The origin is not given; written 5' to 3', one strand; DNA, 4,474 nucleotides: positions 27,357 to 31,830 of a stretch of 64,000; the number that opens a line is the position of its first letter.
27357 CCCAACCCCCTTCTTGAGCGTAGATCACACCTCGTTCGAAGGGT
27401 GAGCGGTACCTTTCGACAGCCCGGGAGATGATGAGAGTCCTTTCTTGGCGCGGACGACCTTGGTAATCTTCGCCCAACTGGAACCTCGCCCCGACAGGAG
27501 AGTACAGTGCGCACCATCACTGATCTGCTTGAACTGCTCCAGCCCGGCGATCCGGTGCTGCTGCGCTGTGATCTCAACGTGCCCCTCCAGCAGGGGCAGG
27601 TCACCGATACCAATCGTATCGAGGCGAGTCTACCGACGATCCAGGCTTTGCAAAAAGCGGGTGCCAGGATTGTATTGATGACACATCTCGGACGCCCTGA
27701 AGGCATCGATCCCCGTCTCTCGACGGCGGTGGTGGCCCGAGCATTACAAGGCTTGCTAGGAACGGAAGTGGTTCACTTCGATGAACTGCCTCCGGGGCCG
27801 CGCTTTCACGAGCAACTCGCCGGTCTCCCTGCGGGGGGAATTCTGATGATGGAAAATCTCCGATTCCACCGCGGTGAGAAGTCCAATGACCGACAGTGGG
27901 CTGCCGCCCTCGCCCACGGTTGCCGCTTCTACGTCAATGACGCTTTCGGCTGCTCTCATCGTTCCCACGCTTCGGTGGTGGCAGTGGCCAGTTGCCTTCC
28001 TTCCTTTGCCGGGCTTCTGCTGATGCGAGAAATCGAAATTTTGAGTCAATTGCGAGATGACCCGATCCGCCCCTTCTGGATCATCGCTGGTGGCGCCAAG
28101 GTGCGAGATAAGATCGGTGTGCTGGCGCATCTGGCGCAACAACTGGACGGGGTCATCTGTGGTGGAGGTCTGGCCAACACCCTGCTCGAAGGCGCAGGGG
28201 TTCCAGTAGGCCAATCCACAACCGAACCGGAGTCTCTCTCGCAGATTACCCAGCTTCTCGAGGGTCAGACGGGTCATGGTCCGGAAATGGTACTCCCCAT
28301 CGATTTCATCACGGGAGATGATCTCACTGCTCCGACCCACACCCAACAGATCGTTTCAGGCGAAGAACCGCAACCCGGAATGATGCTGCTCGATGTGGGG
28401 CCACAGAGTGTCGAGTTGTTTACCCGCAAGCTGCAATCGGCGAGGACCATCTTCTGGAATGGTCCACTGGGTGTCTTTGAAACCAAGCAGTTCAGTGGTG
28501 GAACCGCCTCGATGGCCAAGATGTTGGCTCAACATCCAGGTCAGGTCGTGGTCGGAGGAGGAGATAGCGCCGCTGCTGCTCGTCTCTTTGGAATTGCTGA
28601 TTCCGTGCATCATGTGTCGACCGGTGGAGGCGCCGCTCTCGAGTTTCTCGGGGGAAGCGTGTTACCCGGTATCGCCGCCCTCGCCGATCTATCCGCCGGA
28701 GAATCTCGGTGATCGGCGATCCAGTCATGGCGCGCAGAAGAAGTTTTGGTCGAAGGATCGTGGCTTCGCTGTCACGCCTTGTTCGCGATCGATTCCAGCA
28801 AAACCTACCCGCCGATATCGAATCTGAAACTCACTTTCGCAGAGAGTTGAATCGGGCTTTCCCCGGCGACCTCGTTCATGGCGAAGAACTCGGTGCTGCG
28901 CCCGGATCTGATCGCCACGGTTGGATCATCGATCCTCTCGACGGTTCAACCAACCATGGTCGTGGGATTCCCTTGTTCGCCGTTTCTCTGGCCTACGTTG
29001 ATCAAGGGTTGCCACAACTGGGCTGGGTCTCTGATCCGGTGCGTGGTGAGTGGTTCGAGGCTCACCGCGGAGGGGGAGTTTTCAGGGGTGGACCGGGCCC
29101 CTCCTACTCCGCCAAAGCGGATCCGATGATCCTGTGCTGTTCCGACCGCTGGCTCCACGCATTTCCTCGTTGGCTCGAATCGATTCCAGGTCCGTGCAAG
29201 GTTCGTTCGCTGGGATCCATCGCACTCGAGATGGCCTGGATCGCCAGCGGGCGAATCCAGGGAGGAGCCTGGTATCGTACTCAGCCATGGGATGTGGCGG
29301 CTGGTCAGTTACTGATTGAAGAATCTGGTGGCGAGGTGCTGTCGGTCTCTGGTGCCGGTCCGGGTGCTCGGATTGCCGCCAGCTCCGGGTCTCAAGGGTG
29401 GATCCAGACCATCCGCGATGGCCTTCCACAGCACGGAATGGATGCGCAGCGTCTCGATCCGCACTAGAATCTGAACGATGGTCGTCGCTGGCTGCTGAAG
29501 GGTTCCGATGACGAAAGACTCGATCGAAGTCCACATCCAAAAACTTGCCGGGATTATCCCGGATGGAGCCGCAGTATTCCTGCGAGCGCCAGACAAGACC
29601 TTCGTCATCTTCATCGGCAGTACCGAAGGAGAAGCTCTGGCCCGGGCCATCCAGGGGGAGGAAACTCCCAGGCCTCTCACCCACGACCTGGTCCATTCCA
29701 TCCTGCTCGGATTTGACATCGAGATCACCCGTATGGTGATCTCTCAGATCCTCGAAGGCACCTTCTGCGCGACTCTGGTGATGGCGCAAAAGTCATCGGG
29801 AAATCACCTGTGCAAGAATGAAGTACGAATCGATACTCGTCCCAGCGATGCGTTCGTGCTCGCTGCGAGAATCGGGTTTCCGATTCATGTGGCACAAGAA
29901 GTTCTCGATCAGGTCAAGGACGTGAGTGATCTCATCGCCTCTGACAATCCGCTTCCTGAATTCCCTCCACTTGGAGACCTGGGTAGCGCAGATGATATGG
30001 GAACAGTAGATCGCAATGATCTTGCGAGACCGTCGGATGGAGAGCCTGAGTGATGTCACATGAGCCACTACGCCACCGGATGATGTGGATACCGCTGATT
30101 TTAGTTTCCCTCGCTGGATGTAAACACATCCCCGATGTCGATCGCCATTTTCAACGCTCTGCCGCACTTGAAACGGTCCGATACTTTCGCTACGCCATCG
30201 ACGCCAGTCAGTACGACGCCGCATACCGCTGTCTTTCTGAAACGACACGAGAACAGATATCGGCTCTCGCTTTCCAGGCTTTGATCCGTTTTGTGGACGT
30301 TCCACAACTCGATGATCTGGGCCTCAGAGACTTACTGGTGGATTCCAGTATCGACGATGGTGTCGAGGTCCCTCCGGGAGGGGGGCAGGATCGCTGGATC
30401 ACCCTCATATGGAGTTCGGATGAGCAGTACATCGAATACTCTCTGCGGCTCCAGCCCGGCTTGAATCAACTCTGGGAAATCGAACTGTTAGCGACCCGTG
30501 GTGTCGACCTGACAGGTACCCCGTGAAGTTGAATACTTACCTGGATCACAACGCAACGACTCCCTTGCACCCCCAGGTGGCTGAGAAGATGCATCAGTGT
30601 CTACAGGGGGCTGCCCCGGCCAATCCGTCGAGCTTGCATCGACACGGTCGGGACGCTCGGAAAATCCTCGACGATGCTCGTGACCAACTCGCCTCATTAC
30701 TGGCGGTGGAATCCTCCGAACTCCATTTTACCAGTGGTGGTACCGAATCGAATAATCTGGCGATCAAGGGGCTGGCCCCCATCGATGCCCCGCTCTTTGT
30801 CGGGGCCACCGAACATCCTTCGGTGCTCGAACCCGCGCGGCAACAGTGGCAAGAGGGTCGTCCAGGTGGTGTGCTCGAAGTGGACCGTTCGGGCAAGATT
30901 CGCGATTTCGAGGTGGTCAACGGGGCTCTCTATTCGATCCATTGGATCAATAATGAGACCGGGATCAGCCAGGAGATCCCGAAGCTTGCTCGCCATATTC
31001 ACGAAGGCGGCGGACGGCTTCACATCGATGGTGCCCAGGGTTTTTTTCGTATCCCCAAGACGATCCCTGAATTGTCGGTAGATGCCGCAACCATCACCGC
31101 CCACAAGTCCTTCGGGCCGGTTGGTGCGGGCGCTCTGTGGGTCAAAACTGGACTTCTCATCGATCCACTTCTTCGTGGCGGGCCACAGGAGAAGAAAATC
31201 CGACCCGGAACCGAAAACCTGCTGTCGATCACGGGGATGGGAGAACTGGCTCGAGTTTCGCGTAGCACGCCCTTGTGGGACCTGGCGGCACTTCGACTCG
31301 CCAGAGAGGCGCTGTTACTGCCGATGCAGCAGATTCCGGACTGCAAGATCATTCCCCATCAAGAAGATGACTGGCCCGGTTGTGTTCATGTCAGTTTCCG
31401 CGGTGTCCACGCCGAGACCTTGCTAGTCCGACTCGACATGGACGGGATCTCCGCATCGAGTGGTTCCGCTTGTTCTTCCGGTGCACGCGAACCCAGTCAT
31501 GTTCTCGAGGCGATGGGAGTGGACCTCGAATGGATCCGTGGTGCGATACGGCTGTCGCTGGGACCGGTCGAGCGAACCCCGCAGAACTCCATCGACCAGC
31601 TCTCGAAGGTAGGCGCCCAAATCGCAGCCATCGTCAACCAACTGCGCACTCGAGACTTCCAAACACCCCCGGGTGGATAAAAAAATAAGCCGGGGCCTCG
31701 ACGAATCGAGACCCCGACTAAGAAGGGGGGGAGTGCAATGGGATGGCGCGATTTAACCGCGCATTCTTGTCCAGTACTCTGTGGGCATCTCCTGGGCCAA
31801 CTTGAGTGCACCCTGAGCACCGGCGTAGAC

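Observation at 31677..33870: MamK-family actin-like ATPase coupled to an uncharacterised coiled-coil/Pro-rich partner, present in addition to MreB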

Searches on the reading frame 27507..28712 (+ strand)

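Call 31: search_protein_families(library=pfam, proteins=[window:27507-28712:+], max_evalue=0.001)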
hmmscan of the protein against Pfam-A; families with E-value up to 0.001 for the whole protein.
window:27507-28712:+ (401 aa): 1 family
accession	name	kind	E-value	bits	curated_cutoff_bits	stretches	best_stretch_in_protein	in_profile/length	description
PF00162.24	PGK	-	2.8e-121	405.5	27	1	14-383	8-378/379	Phosphoglycerate kinase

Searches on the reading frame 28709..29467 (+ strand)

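Call 31: search_protein_families(library=pfam, proteins=[window:28709-29467:+], max_evalue=0.001)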
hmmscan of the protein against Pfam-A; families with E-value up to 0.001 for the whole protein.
window:28709-29467:+ (252 aa): 1 family
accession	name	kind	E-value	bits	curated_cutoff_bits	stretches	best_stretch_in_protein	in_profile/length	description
PF00459.30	Inositol_P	-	8.4e-35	121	27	1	35-216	45-241/271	Inositol monophosphatase family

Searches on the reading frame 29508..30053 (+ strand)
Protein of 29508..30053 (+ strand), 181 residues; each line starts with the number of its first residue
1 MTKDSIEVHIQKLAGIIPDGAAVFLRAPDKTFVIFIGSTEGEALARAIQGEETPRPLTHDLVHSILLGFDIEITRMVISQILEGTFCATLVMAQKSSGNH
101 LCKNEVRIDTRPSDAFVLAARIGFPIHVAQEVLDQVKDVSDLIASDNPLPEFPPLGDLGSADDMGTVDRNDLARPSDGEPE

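Call 20: search_protein_families(library=pfam, proteins=[window:29508-30053:+], max_evalue=0.01)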
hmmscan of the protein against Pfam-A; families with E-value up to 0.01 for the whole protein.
window:29508-30053:+ (181 aa): 1 family
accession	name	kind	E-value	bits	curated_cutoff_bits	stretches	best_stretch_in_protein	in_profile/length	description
PF02577.19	BFN_dom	-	2e-28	98.9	27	1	25-137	3-108/112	Bifunctional nuclease domain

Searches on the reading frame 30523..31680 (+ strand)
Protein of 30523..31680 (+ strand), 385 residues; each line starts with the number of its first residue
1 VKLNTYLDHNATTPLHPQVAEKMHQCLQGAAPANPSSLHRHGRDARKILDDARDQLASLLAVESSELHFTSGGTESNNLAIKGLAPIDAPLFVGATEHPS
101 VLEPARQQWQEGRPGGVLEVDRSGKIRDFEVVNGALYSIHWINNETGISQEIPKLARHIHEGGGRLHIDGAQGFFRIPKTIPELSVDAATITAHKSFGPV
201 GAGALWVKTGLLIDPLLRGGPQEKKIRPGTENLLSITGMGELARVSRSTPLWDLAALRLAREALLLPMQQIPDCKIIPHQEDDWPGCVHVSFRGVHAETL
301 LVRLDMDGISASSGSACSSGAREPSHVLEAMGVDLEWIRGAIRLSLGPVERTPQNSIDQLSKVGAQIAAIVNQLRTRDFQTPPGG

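Call 20: search_protein_families(library=pfam, proteins=[window:30523-31680:+], max_evalue=0.01)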
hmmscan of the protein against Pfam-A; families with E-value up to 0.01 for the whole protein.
window:30523-31680:+ (385 aa): 1 family
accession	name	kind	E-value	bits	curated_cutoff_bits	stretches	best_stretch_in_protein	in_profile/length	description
PF00266.25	Aminotran_5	-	2.7e-48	165.3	21.5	1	5-349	1-362/371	Aminotransferase class-V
